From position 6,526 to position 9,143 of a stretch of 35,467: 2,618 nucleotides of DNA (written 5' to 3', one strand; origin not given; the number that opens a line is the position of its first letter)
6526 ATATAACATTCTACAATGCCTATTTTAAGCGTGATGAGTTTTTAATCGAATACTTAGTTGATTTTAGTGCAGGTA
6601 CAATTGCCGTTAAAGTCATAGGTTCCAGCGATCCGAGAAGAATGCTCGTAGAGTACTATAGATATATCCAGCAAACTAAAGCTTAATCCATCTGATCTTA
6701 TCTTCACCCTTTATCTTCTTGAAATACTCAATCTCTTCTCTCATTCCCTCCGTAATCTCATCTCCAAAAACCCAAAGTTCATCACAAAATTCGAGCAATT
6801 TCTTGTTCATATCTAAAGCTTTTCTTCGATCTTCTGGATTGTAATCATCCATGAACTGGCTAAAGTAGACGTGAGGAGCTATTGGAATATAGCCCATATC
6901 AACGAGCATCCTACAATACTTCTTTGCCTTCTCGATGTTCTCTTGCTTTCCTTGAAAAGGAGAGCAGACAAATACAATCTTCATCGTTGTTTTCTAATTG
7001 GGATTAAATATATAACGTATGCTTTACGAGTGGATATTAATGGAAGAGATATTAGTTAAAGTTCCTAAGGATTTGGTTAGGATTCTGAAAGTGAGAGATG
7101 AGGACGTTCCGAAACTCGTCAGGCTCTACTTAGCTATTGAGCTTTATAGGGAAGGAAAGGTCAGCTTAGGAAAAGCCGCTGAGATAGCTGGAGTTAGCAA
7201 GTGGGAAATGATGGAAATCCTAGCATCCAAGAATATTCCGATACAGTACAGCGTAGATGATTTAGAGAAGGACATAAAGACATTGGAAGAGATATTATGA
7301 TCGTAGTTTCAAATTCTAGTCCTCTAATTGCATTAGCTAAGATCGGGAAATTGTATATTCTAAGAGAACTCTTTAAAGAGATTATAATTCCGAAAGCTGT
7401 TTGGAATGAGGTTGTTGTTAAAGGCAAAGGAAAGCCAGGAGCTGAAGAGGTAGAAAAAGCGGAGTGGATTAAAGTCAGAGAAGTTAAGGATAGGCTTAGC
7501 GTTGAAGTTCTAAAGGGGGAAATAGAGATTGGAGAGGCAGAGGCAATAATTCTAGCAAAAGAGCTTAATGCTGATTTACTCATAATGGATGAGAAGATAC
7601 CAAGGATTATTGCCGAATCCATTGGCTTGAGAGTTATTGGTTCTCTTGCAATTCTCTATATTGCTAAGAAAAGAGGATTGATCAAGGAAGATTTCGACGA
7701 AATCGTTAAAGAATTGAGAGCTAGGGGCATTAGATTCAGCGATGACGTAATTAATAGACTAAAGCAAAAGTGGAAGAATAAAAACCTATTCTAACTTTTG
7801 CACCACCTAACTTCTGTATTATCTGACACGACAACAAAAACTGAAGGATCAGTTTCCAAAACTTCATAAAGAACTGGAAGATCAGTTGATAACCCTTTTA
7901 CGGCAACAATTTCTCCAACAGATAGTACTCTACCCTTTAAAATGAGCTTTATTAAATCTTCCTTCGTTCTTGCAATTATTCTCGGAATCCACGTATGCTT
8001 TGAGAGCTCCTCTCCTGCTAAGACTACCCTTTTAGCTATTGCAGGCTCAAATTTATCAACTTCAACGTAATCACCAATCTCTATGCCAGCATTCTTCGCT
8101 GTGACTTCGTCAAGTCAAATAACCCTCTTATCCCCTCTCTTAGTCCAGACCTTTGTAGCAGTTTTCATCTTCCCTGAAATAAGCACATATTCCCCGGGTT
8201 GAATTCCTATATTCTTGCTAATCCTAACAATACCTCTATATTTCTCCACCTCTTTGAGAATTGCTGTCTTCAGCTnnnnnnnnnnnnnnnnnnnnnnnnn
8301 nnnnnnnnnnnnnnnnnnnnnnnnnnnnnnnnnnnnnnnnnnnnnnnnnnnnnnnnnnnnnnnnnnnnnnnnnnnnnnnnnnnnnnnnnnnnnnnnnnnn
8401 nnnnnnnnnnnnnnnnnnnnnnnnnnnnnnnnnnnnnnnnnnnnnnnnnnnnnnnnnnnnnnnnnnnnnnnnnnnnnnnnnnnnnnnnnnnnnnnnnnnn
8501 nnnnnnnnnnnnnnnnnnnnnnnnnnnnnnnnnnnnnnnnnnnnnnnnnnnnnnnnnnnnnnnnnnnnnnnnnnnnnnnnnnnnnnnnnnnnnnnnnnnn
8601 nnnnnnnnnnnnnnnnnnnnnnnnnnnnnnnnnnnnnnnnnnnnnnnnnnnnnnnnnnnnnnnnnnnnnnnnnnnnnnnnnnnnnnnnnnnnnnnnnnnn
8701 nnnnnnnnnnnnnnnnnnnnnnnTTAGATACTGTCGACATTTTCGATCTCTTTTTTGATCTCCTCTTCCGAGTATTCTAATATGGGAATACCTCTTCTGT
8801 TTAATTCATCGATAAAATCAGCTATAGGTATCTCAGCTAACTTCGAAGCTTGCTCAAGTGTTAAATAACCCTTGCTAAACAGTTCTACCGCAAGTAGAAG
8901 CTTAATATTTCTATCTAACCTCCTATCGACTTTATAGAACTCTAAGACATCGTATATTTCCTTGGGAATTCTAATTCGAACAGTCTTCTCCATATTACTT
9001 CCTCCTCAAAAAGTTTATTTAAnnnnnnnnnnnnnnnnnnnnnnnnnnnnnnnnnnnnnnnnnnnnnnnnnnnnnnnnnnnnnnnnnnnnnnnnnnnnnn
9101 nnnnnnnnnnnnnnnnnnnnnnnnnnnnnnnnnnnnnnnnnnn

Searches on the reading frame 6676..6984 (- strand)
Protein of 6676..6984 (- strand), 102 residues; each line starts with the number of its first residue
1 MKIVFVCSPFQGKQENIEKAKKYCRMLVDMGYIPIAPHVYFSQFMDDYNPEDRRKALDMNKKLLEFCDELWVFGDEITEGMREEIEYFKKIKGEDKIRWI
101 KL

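Call 69: search_protein_families(library=pfam, proteins=[window:6676-6984:-], max_evalue=0.001)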
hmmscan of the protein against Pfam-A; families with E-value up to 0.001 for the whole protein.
window:6676-6984:- (102 aa): 1 family
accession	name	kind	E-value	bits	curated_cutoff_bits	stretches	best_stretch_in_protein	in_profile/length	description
PF24963.1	DUF7768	-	6e-36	123.1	26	1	2-91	1-91/98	Domain of unknown function (DUF7768)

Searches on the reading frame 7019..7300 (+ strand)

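Call 69: search_protein_families(library=pfam, proteins=[window:7019-7300:+], max_evalue=0.001)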
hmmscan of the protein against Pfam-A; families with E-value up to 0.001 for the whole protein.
window:7019-7300:+ (93 aa): 1 family
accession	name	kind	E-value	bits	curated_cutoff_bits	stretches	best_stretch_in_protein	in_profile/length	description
PF03683.19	UPF0175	-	4.6e-25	87.5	27.9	1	16-88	2-75/75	Uncharacterised protein family (UPF0175)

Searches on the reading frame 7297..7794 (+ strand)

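Call 69: search_protein_families(library=pfam, proteins=[window:7297-7794:+], max_evalue=0.001)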
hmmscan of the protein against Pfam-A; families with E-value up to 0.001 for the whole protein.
window:7297-7794:+ (165 aa): 1 family
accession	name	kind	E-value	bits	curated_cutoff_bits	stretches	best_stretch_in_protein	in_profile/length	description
PF11848.13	DUF3368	-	1.5e-12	47.6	27.3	1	113-159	1-46/46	Domain of unknown function (DUF3368)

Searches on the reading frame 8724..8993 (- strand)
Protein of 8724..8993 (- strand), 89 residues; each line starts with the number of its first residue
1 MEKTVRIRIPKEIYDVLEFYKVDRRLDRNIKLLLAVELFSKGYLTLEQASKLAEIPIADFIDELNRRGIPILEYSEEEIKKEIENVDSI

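Call 69: search_protein_families(library=pfam, proteins=[window:8724-8993:-], max_evalue=0.001)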
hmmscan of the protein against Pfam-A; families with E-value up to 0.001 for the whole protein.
window:8724-8993:- (89 aa): 1 family
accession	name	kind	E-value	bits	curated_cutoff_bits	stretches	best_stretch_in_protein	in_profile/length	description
PF03683.19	UPF0175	-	2.6e-18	65.9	27.9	1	9-85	1-75/75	Uncharacterised protein family (UPF0175)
